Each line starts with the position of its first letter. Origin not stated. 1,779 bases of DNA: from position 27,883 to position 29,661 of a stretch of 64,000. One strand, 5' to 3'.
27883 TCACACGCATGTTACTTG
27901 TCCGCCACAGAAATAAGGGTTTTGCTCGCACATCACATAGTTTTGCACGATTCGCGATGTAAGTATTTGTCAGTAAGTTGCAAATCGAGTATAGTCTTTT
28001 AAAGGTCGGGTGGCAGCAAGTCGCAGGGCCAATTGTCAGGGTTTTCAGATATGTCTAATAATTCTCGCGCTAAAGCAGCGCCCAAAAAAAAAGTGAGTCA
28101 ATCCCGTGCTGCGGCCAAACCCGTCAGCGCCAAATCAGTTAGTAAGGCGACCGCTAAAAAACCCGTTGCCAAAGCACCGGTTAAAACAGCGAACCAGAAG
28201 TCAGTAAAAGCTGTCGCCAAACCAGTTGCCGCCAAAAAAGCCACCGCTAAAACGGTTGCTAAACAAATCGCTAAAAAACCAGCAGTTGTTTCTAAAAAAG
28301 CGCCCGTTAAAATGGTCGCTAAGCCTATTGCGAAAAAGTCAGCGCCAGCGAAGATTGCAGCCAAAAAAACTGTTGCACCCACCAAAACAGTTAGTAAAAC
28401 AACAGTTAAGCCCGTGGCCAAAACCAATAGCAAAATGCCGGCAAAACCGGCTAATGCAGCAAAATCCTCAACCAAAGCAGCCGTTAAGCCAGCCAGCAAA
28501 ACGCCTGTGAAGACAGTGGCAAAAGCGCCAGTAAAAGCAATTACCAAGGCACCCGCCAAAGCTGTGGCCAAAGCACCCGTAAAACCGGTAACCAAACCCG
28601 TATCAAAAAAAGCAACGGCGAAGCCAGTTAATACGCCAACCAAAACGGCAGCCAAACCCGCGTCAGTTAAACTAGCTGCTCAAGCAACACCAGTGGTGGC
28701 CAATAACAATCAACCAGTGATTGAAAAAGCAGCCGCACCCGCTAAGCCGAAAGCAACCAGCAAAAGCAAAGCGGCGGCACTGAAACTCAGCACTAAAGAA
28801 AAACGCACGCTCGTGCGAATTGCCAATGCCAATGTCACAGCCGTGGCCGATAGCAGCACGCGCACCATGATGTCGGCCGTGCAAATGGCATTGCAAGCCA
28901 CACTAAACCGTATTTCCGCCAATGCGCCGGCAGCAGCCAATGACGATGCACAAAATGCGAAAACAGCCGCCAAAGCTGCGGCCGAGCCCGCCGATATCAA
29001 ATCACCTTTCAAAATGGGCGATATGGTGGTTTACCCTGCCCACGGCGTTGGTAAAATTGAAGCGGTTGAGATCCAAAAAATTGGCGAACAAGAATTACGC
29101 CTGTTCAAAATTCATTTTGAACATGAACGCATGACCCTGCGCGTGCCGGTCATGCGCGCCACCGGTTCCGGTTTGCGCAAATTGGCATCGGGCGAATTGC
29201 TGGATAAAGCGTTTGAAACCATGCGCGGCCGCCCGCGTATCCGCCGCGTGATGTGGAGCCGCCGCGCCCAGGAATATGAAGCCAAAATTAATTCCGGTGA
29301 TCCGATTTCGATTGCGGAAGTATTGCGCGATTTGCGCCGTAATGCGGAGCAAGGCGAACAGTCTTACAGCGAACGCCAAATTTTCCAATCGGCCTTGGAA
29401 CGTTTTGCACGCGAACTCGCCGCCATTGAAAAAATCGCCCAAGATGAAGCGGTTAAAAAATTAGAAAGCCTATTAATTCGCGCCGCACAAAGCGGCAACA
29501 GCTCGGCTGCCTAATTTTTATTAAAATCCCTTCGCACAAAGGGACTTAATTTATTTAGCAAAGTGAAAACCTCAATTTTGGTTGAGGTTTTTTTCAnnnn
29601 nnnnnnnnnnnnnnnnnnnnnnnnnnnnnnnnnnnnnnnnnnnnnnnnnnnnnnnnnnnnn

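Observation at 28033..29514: CdnL/CarD-type RNAP-binding regulator with a histone-H1-like Lys/Ala/Pro repeat N-terminal extension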

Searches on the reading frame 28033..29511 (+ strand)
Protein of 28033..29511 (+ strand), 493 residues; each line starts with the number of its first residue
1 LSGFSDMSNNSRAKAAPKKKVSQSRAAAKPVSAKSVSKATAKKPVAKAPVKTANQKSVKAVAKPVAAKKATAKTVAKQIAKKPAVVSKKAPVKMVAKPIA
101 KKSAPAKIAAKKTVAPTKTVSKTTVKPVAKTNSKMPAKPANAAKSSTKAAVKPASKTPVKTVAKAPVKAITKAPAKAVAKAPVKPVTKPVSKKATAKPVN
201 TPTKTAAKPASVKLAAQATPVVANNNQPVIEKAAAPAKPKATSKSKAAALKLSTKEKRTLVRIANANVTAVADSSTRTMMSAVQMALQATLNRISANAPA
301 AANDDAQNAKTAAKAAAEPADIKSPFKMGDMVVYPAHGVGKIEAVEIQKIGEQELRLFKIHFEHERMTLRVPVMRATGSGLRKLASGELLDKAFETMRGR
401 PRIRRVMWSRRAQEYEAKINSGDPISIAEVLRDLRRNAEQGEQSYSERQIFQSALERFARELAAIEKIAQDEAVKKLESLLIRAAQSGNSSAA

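Call 3: search_protein_families(library=pfam, proteins=[window:28033-29511:+], max_evalue=0.1)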
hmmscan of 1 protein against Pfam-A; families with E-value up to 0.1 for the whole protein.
window:28033-29511:+ (493 aa): 2 families
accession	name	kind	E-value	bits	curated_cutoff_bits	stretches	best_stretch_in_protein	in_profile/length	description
PF21095.3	CarD_C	-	1.1e-21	77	23.1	1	392-477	1-86/87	CarD, C-terminal domain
PF02559.22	CarD_TRCF_RID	-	1.8e-11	44.4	23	1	326-383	1-55/57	CarD-like/TRCF RID domain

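Call 4: search_protein_families(library=ncbifam, proteins=[window:28033-29511:+], max_evalue=0.1)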
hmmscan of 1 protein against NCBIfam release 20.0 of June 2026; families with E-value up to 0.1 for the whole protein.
window:28033-29511:+ (493 aa): 1 family
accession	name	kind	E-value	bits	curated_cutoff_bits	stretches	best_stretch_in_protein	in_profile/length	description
TIGR00580.2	mfd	equivalog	0.0011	17.5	800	1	82-374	82-357/907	transcription-repair coupling factor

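Call 6: find_homologous_proteins(query=window:28051-29511:+, max_evalue=0.00001)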
Query window:28051-29511:+ (487 aa): 5902 proteins with E <= 0.00001 among 8000 candidates; the best 120 are listed.
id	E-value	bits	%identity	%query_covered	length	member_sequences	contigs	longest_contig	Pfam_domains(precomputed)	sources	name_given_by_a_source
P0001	5.4e-86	308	54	61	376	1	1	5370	PF21095.4,PF02559.23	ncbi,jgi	jgi:CarD family transcriptional regulator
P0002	2.3e-84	302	62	49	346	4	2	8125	PF21095.4,PF02559.23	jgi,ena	-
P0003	1.4e-83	300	62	50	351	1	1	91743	PF21095.4,PF02559.23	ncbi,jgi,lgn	-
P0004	2.6e-82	296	55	63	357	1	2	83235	PF21095.4,PF02559.23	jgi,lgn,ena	-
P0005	1.6e-81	293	61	48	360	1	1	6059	PF21095.4,PF02559.23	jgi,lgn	-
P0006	1.6e-79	286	61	52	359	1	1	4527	PF21095.4,PF02559.23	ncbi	-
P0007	2.8e-78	282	51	75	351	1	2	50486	PF21095.4,PF02559.23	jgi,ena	-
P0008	1.7e-77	280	61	47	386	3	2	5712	PF21095.4,PF02559.23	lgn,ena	-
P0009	7.6e-77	277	54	63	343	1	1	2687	PF21095.4,PF02559.23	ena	-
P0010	9.2e-76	274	62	47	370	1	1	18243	PF21095.4,PF02559.23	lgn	-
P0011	3.8e-75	272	57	52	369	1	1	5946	PF21095.4,PF02559.23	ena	-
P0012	1.1e-64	237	63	33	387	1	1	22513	PF21095.4,PF02559.23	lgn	-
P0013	2.2e-64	236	45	66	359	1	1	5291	PF21095.4,PF02559.23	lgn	-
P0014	5.5e-64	235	45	75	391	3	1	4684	PF21095.4,PF02559.23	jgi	-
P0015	4.1e-63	232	47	69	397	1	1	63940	PF21095.4,PF02559.23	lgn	-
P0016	8.1e-63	231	64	32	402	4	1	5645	PF21095.4,PF02559.23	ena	-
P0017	1.4e-62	231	46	65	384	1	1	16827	PF21095.4,PF02559.23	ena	-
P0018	2.8e-60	223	46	81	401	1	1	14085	PF21095.4,PF02559.23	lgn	-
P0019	2.3e-59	220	62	32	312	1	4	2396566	PF21095.4,PF02559.23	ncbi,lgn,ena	-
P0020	1.2e-57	214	59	32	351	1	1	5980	PF21095.4,PF02559.23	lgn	-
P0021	1.2e-57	214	-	-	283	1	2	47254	PF21095.4,PF02559.23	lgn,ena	-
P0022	1.4e-57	214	-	-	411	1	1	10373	PF21095.4,PF02559.23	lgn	-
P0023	4.2e-57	212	45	81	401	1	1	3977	PF21095.4,PF02559.23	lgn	-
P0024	5.4e-57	212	45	81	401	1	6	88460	PF21095.4,PF02559.23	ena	-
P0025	1.2e-56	211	62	32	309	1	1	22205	PF21095.4,PF02559.23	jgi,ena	-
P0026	1.4e-56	211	50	38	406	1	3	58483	PF21095.4,PF02559.23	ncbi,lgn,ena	-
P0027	2.0e-56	210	45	82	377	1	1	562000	PF21095.4,PF02559.23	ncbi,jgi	jgi:CarD family transcriptional regulator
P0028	2.3e-56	210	43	76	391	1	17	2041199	PF21095.4,PF02559.23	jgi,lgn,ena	jgi:CarD family transcriptional regulator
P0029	2.6e-56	210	64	32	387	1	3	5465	PF21095.4,PF02559.23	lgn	-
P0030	3.4e-56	210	63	33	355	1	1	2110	PF21095.4,PF02559.23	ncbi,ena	-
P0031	3.4e-56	209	41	69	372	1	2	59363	PF21095.4,PF02559.23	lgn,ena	-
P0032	3.9e-56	209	51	35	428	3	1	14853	PF21095.4,PF02559.23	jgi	jgi:CarD family transcriptional regulator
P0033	4.2e-56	209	62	32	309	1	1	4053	PF21095.4,PF02559.23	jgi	jgi:CarD family transcriptional regulator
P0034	4.6e-56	209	64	33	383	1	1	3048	PF21095.4,PF02559.23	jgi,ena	-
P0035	4.6e-56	209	49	38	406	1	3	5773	PF21095.4,PF02559.23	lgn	-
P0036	4.8e-56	209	62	33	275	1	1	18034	PF21095.4,PF02559.23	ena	-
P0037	4.9e-56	209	-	-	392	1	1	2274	PF21095.4,PF02559.23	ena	-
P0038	5.1e-56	209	61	33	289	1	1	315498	PF21095.4,PF02559.23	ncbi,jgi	ncbi:MAG TPA: CarD family transcriptional regulator [Magnetospirillaceae bacterium]|jgi:CarD family 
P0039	5.3e-56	209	52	35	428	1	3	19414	PF21095.4,PF02559.23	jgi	jgi:CarD family transcriptional regulator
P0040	5.5e-56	209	60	34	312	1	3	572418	PF21095.4,PF02559.23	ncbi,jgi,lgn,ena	jgi:CarD family transcriptional regulator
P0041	5.5e-56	209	52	36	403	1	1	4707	PF21095.4,PF02559.23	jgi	jgi:CarD family transcriptional regulator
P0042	6.5e-56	209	44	62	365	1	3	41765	PF21095.4,PF02559.23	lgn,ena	-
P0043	6.6e-56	209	64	33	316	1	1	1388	PF21095.4,PF02559.23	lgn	-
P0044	6.8e-56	209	64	33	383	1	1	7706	PF21095.4,PF02559.23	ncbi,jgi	jgi:CarD family transcriptional regulator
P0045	6.8e-56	209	63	33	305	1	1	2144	PF21095.4,PF02559.23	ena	-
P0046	7.3e-56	208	63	32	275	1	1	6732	PF21095.4,PF02559.23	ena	-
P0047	7.4e-56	208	64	33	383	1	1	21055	PF21095.4,PF02559.23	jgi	jgi:CarD family transcriptional regulator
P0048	8.4e-56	208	44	76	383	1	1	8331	PF21095.4,PF02559.23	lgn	-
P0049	8.7e-56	208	52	35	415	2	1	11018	PF21095.4,PF02559.23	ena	-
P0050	9.3e-56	208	64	32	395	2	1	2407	PF21095.4,PF02559.23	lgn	-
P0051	1.0e-55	208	61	33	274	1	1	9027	PF21095.4,PF02559.23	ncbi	-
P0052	1.1e-55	208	-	-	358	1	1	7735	PF21095.4,PF02559.23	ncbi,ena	-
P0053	1.1e-55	208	43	76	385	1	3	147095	PF21095.4,PF02559.23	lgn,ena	-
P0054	1.2e-55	208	62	34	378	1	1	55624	PF21095.4,PF02559.23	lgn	-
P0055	1.4e-55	207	-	-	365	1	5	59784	PF21095.4,PF02559.23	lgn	-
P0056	1.4e-55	207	45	69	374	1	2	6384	PF21095.4,PF02559.23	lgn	-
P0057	1.8e-55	207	58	35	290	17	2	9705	PF21095.4,PF02559.23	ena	-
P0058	1.8e-55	207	62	32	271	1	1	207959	PF21095.4,PF02559.23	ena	-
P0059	1.8e-55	207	57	38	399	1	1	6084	PF21095.4,PF02559.23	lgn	-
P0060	1.9e-55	207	43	58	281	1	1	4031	PF21095.4,PF02559.23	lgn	-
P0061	2.1e-55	207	62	32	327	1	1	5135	PF21095.4,PF02559.23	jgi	jgi:CarD family transcriptional regulator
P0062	2.3e-55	207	-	-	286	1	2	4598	PF21095.4,PF02559.23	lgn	-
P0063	2.5e-55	207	62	32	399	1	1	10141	PF21095.4,PF02559.23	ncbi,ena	-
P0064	2.6e-55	207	63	33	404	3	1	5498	PF21095.4,PF02559.23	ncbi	-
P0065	2.7e-55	207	-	-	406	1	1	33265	PF21095.4,PF02559.23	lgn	-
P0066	3.0e-55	206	60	34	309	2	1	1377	PF21095.4,PF02559.23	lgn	-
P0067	3.2e-55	206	62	33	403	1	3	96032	PF21095.4,PF02559.23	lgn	-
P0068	3.5e-55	206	43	71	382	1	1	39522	PF21095.4,PF02559.23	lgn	-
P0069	3.7e-55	206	64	33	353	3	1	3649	PF21095.4,PF02559.23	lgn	-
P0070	3.8e-55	206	63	33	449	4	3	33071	PF21095.4,PF02559.23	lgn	-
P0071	3.8e-55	206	59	35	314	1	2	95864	PF21095.4,PF02559.23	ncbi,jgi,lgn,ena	-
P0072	4.0e-55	206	43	94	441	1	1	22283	PF21095.4,PF02559.23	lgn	-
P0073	4.0e-55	206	49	38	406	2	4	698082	PF21095.4,PF02559.23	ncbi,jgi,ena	jgi:CarD family transcriptional regulator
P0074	4.1e-55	206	58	36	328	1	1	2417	PF21095.4,PF02559.23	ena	-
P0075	4.4e-55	206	62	34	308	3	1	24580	PF21095.4,PF02559.23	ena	-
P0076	4.6e-55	206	-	-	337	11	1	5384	PF21095.4,PF02559.23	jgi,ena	-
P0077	4.7e-55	206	42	91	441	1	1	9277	PF21095.4,PF02559.23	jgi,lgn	jgi:CarD family transcriptional regulator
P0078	4.7e-55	206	52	35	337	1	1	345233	PF21095.4,PF02559.23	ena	-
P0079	5.2e-55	206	63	32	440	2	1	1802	PF21095.4,PF02559.23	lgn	-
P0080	5.5e-55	206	61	33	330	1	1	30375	PF21095.4,PF02559.23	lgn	-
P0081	5.7e-55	205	43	77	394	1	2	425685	PF21095.4,PF02559.23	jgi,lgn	jgi:CarD family transcriptional regulator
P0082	6.5e-55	205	58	35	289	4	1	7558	PF21095.4,PF02559.23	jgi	jgi:CarD family transcriptional regulator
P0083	6.5e-55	205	-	-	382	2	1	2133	PF21095.4,PF02559.23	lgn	-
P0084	7.1e-55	205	64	33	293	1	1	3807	PF21095.4,PF02559.23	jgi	-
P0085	7.1e-55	205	61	34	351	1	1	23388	PF21095.4,PF02559.23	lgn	-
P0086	7.1e-55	205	45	74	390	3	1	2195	PF21095.4,PF02559.23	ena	-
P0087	7.4e-55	205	61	33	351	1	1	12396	PF21095.4,PF02559.23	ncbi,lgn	-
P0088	7.6e-55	205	63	33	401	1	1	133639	PF21095.4,PF02559.23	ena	-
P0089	7.8e-55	205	62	34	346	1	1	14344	PF21095.4,PF02559.23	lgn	-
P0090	7.8e-55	205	61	35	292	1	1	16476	PF21095.4,PF02559.23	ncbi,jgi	ncbi:MAG TPA: CarD family transcriptional regulator [Alphaproteobacteria bacterium]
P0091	8.5e-55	205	45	71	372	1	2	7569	PF21095.4,PF02559.23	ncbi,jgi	jgi:CarD family transcriptional regulator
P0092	8.6e-55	205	47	81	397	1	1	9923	PF21095.4,PF02559.23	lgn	-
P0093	8.8e-55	205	49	38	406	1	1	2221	PF21095.4,PF02559.23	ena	-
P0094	9.4e-55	205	49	36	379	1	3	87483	PF21095.4,PF02559.23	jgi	jgi:CarD family transcriptional regulator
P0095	9.7e-55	205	60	33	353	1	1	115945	PF21095.4,PF02559.23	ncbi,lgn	-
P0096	9.8e-55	205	62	34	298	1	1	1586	PF21095.4,PF02559.23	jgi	-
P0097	9.8e-55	205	56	38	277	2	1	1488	PF21095.4,PF02559.23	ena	-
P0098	1.0e-54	205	-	-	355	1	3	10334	PF21095.4,PF02559.23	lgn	-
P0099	1.0e-54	205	60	36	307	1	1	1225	PF21095.4,PF02559.23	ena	-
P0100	1.0e-54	205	66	33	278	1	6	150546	PF21095.4,PF02559.23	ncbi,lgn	-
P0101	1.0e-54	205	58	36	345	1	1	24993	PF21095.4,PF02559.23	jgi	jgi:CarD family transcriptional regulator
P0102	1.0e-54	205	62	34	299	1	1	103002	PF21095.4,PF02559.23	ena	-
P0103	1.1e-54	204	55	38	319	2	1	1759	PF21095.4,PF02559.23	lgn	-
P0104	1.1e-54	204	49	38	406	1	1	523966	PF21095.4,PF02559.23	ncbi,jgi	jgi:CarD family transcriptional regulator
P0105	1.2e-54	204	47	43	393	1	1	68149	PF21095.4,PF02559.23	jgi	-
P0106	1.3e-54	204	62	32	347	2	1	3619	PF21095.4,PF02559.23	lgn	-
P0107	1.3e-54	204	61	32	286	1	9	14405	PF21095.4,PF02559.23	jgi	jgi:CarD family transcriptional regulator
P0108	1.3e-54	204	45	76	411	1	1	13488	PF21095.4,PF02559.23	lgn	-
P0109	1.4e-54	204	43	72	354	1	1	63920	PF21095.4,PF02559.23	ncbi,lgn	-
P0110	1.4e-54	204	56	38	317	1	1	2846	PF21095.4,PF02559.23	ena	-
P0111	1.4e-54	204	61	34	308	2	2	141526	PF21095.4,PF02559.23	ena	-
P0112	1.4e-54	204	56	38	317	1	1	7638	PF21095.4,PF02559.23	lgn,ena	-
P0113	1.5e-54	204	62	34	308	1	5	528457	PF21095.4,PF02559.23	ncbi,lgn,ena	-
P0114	1.6e-54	204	55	38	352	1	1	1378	PF21095.4,PF02559.23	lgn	-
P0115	1.6e-54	204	56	38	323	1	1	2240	PF21095.4,PF02559.23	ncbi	-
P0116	1.7e-54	204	47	44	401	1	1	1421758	PF21095.4,PF02559.23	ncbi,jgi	jgi:CarD family transcriptional regulator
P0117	1.7e-54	204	41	78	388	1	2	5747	PF21095.4,PF02559.23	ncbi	-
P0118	1.7e-54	204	43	82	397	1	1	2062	PF21095.4,PF02559.23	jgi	jgi:CarD family transcriptional regulator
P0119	2.0e-54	204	58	35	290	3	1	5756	PF21095.4,PF02559.23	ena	-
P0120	2.1e-54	204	61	32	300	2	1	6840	PF21095.4,PF02559.23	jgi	jgi:CarD family transcriptional regulator, regulator of rRNA transcription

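Call 15: list_cluster_members(proteins=[P0001, P0003, P0006, P0019, P0026, P0027, P0040, P0071, P0113, P0116])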
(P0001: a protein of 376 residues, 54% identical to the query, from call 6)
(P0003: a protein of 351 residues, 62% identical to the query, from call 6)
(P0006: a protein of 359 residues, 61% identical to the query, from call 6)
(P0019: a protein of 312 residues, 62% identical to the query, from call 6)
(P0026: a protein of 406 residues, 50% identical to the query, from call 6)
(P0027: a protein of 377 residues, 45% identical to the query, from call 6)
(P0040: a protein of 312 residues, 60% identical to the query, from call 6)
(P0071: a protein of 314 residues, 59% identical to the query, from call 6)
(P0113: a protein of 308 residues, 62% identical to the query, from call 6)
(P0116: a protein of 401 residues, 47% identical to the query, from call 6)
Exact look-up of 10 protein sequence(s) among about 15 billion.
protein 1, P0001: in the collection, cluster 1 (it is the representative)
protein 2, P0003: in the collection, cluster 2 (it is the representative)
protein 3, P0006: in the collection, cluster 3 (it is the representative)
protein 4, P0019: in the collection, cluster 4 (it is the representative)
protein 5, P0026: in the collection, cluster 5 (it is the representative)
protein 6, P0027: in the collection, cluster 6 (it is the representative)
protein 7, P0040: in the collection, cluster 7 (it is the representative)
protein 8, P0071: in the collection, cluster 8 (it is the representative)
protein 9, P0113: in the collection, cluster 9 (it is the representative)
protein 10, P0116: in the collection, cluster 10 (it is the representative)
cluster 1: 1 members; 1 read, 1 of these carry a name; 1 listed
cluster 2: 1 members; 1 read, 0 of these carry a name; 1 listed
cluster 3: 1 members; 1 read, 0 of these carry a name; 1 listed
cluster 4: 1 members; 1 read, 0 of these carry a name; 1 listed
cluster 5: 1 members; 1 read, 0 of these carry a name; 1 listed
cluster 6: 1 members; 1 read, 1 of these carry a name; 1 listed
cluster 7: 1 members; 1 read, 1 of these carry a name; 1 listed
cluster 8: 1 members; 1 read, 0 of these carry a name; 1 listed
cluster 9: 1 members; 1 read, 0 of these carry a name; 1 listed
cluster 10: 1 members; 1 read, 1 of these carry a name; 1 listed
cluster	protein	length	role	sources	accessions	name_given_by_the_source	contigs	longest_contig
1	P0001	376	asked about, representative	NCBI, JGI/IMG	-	CarD family transcriptional regulator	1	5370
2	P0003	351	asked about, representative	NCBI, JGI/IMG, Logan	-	-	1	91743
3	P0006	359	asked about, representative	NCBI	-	-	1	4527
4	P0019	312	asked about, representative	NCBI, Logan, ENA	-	-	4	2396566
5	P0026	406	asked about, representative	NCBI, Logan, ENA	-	-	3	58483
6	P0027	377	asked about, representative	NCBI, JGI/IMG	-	CarD family transcriptional regulator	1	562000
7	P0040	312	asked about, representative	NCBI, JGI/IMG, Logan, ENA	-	CarD family transcriptional regulator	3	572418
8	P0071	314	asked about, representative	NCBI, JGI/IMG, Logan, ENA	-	-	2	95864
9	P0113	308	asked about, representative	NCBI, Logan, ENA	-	-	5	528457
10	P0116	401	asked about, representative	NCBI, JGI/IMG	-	CarD family transcriptional regulator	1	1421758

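Call 16: find_related_loci(query=A1, collection=genome_contigs, flank=4000)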
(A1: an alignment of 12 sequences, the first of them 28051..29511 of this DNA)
Query A1 (487 aa) in genome_contigs; peptide patterns used: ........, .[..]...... (x = any residue, [..] = any of these).
600 stretches matched a pattern (row limit reached: there are more); 589 encode a relative of the query (tblastn E <= 1e-3); the best 80 are kept; 80 distinct loci.
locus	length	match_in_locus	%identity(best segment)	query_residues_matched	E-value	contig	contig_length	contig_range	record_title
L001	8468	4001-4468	64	320-475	6e-65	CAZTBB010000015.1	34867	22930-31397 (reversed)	MAG TPA_asm: uncultured Pseudobdellovibrionaceae bacterium isolate SRP342821_co1_40 genome assembly, contig: NODE_831_le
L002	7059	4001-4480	61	320-479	4e-64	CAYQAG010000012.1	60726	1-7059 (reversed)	MAG TPA_asm: uncultured Rhodospirillaceae bacterium isolate SRP189682_co1_17 genome assembly, contig: NODE_473_length_60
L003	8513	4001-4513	62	304-475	4e-64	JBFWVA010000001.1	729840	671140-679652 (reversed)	MAG: Rhodospirillaceae bacterium isolate CA_2019_TPBF_83 NODE_64_length_729840_cov_10.381416_TPBF, whole genome shotgun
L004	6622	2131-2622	63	320-483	4e-65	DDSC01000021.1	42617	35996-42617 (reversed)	MAG TPA_asm: Micavibrio sp. UBA2400 UBA2400_contig_9302, whole genome shotgun sequence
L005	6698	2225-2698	62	318-475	7e-64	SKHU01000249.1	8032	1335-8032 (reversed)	MAG: Alphaproteobacteria bacterium isolate CSBr16_224 CSBr16-12297, whole genome shotgun sequence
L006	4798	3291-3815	59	305-479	5e-64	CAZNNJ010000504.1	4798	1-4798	MAG TPA_asm: uncultured Rhodospirillales bacterium isolate binchicken_co185_32 genome assembly, contig: NODE_39932_lengt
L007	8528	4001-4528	61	299-475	7e-64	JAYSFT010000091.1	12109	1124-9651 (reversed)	MAG: Rhodospirillaceae bacterium isolate ZZ2_ZZA25_bin.35 NODE_2761_length_12109_cov_9.969803, whole genome shotgun sequ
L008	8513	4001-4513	62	304-475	9e-64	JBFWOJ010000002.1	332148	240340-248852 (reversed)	MAG: Rhodospirillaceae bacterium isolate CA_2019_TPBF_133 NODE_282_length_332148_cov_7.989946_TPBF, whole genome shotgun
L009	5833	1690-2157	62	320-475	3e-63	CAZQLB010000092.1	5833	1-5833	MAG TPA_asm: uncultured Pseudobdellovibrionaceae bacterium isolate SRP296810_co1_2 genome assembly, contig: NODE_19712_l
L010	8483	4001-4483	63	319-479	2e-63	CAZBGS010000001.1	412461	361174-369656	MAG TPA_asm: uncultured Pseudobdellovibrionaceae bacterium isolate binchicken_co168_355 genome assembly, contig: NODE_2_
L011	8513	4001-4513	60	313-483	8e-63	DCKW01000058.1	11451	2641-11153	MAG TPA_asm: Micavibrio sp. UBA1664 UBA1664_contig_200565, whole genome shotgun sequence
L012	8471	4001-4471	64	319-475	6e-63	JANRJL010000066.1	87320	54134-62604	MAG: Rhodospirillaceae bacterium isolate bins.465 k141_2641902, whole genome shotgun sequence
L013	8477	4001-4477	64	317-475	7e-63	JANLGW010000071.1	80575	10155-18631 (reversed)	MAG: Rhodospirillales bacterium isolate P6-1 k99_261044, whole genome shotgun sequence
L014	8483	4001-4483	57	315-475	2e-62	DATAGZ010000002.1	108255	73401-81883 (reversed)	MAG TPA_asm: Dongiaceae bacterium isolate SMAG_U6842 k141_2014490, whole genome shotgun sequence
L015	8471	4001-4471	61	319-475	2e-62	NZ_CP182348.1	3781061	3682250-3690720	MAG: Terasakiella sp. isolate LRMN1-isolate chromosome, complete genome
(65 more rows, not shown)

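Call 20: find_encoding_contigs(protein=P0003, flank=6000, max_places=3)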
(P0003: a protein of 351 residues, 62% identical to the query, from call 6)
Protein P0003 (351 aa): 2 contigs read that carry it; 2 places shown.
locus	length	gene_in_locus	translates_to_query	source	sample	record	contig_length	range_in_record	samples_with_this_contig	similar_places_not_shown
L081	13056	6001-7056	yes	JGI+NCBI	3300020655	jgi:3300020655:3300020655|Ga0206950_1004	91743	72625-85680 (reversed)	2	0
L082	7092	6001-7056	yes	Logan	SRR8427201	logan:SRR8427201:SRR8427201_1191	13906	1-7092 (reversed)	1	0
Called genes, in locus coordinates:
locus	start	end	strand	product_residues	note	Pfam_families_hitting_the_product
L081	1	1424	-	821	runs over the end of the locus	PF06748:DUF1217, PF07559:FlgE_D2 (weak), PF06748:DUF1217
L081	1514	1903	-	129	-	PF07309:FlaF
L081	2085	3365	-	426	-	PF00460:Flg_bb_rod, PF22692:LlgE_F_G_D1, PF07559:FlgE_D2, PF06429:Flg_bbr_C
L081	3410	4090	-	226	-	PF03963:FlgD, PF13860:FlgD_ig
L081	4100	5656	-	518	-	PF02120:Flg_hook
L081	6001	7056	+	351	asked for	PF02559:CarD_TRCF_RID, PF21095:CarD_C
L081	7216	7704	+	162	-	PF02464:CinA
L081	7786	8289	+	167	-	PF02464:CinA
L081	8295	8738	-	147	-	PF10604:Polyketide_cyc2 (weak), PF03364:Polyketide_cyc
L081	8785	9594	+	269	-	-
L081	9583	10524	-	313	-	PF16881:LIAS_N, PF04055:Radical_SAM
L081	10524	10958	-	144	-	PF00892:EamA (weak)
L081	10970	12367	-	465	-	PF00890:FAD_binding_2 (weak), PF01134:GIDA, PF01262:AlaDh_PNT_C (faint), PF07992:Pyr_redox_2, PF12831:FAD_oxidored, PF13738:Pyr_redox_3, PF00070:Pyr_redox, PF02852:Pyr_redox_dim, +3 more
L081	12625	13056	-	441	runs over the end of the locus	PF00364:Biotin_lipoyl, PF25997:BSH_YhbJ, PF02817:E3_binding, PF00198:2-oxoacid_dh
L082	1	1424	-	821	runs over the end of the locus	PF06748:DUF1217, PF07559:FlgE_D2 (weak), PF06748:DUF1217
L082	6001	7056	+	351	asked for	PF02559:CarD_TRCF_RID, PF21095:CarD_C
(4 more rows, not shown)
